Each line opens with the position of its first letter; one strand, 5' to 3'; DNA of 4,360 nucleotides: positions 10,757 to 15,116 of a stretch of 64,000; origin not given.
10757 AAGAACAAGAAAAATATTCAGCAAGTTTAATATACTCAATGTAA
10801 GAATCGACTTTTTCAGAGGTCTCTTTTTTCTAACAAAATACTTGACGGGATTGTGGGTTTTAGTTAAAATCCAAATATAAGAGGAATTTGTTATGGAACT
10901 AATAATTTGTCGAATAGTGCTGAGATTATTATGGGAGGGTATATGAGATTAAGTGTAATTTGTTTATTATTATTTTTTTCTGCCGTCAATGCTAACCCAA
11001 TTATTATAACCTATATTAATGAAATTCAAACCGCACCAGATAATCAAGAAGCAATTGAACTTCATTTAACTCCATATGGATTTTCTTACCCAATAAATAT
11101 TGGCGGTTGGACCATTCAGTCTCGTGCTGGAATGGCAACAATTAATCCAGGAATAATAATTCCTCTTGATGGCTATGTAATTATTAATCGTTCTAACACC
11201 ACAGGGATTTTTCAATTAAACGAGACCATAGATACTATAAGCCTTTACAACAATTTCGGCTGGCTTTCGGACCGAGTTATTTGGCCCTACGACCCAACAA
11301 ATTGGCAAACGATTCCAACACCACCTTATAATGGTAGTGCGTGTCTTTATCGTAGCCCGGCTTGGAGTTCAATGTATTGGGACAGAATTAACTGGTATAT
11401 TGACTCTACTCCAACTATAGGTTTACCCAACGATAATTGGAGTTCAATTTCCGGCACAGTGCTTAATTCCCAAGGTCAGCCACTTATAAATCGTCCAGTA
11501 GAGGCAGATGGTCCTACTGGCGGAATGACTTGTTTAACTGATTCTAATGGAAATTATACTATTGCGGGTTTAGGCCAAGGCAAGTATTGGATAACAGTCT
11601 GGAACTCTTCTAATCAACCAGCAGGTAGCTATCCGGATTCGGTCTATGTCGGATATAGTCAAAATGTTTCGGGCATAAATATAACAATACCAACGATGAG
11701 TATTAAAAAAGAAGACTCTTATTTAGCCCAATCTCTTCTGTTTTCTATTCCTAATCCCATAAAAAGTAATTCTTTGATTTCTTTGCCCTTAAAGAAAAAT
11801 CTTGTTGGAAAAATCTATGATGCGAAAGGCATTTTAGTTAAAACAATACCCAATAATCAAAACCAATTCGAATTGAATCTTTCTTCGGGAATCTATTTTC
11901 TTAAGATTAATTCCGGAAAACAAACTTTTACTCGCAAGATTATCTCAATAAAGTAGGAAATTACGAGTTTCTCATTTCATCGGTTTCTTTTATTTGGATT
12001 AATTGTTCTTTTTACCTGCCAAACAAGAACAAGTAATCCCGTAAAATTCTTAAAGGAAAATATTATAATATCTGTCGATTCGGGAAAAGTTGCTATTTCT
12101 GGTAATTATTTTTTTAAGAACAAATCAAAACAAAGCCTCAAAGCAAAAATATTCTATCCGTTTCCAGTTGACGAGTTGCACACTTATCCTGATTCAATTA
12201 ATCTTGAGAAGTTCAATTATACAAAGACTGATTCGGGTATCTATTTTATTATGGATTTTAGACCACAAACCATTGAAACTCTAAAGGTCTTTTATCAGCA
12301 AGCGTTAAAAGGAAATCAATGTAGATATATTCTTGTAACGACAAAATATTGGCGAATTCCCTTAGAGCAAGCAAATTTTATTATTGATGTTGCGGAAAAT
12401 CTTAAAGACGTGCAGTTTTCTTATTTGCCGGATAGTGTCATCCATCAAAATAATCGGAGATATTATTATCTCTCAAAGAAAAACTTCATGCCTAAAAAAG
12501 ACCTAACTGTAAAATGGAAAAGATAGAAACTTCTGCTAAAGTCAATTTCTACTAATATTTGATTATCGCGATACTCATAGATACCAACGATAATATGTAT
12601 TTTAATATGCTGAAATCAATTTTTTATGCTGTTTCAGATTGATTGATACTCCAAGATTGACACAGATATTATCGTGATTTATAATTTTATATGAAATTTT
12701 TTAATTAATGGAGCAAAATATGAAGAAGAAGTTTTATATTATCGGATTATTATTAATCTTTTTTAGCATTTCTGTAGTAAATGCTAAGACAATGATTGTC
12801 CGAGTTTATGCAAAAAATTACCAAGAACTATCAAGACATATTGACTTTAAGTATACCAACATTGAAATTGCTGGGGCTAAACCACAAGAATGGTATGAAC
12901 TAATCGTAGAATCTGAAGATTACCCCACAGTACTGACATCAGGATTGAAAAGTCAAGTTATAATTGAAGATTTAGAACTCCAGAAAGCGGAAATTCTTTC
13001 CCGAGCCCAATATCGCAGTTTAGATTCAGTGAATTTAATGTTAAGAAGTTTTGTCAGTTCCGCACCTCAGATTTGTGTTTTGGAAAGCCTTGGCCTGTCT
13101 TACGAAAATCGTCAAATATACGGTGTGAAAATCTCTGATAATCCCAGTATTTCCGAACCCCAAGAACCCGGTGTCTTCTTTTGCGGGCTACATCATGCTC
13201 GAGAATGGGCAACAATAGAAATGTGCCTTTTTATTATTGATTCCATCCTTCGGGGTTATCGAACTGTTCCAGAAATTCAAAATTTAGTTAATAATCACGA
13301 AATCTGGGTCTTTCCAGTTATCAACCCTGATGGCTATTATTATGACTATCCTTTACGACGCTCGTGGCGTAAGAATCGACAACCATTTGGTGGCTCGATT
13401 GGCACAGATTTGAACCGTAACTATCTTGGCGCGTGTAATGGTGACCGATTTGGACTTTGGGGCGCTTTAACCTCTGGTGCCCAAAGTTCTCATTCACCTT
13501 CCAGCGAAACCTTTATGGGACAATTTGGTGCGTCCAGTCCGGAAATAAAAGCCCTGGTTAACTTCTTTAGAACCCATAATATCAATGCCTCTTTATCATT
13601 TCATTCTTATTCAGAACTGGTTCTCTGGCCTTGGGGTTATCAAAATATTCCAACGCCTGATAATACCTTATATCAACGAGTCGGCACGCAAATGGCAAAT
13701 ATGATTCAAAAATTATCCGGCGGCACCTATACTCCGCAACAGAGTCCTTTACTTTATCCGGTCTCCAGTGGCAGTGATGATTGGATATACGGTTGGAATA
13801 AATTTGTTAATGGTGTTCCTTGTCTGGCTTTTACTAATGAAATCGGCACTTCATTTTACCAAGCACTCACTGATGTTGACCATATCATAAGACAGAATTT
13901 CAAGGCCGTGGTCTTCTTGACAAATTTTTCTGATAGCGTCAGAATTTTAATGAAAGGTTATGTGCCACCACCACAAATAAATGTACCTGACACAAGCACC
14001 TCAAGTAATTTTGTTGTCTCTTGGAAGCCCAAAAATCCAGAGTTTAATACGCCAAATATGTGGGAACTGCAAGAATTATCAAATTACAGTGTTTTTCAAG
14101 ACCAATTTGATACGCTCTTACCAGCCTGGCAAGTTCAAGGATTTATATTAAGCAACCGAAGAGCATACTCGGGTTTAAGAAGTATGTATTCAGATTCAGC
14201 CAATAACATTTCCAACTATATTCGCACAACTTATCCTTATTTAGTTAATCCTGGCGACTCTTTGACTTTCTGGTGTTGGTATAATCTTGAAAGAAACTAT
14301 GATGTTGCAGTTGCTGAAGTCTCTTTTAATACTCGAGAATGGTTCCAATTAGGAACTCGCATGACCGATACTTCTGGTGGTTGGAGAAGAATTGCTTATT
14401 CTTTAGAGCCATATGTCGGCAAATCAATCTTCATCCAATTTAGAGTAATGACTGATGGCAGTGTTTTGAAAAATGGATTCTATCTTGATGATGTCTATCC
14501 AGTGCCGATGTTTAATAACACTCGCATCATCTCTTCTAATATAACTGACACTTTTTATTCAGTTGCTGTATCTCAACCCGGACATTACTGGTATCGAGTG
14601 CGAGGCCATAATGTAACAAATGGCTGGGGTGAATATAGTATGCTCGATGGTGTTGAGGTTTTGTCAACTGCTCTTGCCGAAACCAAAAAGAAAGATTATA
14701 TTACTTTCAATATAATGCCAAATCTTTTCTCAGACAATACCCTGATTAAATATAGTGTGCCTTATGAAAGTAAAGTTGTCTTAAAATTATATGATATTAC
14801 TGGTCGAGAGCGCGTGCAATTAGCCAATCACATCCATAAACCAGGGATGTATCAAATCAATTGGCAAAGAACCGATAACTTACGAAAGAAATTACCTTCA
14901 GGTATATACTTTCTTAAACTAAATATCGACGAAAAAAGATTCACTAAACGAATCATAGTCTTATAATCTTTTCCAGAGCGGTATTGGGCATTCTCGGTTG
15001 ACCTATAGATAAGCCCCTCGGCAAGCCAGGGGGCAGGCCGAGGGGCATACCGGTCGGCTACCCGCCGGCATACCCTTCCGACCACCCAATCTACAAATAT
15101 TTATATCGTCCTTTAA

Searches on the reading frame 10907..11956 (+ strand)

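Call 16: search_protein_families(library=pfam, proteins=[window:10907-11956:+])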
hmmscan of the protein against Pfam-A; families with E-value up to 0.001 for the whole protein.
window:10907-11956:+ (349 aa): 4 families
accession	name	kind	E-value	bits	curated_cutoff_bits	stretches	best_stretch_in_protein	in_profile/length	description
PF13620.12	CarboxypepD_reg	-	6.4e-09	36.5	32.3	1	180-239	1-62/82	Carboxypeptidase regulatory-like domain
PF18962.6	Por_Secre_tail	-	2.2e-08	34.7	27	1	282-346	3-74/75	Secretion system C-terminal sorting domain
PF00932.25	LTD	-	3.8e-05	24.5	34.3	1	37-124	10-105/109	Lamin Tail Domain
PF13715.12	CarbopepD_reg_2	-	0.00021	21.7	32.2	1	181-231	1-50/88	CarboxypepD_reg-like domain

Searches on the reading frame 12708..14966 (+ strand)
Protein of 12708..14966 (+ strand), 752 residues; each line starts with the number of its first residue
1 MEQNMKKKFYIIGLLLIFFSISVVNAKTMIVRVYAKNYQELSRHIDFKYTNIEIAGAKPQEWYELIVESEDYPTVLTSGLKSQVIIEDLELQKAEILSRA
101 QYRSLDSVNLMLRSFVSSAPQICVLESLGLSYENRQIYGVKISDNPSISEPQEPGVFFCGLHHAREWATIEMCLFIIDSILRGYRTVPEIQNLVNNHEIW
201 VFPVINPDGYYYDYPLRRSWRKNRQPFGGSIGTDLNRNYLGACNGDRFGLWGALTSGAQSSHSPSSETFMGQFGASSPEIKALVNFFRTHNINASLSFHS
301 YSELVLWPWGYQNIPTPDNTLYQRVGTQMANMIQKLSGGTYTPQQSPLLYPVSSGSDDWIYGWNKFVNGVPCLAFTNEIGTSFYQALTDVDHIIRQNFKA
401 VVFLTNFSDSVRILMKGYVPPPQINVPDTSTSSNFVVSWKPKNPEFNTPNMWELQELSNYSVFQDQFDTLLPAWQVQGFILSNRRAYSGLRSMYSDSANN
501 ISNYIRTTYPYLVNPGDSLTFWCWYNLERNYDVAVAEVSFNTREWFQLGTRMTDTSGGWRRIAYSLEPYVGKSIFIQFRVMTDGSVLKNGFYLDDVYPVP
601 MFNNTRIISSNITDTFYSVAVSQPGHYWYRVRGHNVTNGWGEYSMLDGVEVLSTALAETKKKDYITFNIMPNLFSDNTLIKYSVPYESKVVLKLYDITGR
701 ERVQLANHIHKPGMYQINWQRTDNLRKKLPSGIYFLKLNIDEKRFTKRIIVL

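Call 16: search_protein_families(library=pfam, proteins=[window:12708-14966:+])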
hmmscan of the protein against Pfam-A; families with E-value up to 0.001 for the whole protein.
window:12708-14966:+ (752 aa): 3 families
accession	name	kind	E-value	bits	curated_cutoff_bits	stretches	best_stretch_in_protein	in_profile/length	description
PF00246.29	Peptidase_M14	-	1.3e-65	222.3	21.6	1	111-378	4-260/286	Zinc carboxypeptidase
PF20773.4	InhA-like_MAM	-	1.8e-11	44.3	26.9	1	488-596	36-160/191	Immune inhibitor A-like, MAM domain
PF18962.6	Por_Secre_tail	-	9.3e-05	23.1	27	1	671-751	3-75/75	Secretion system C-terminal sorting domain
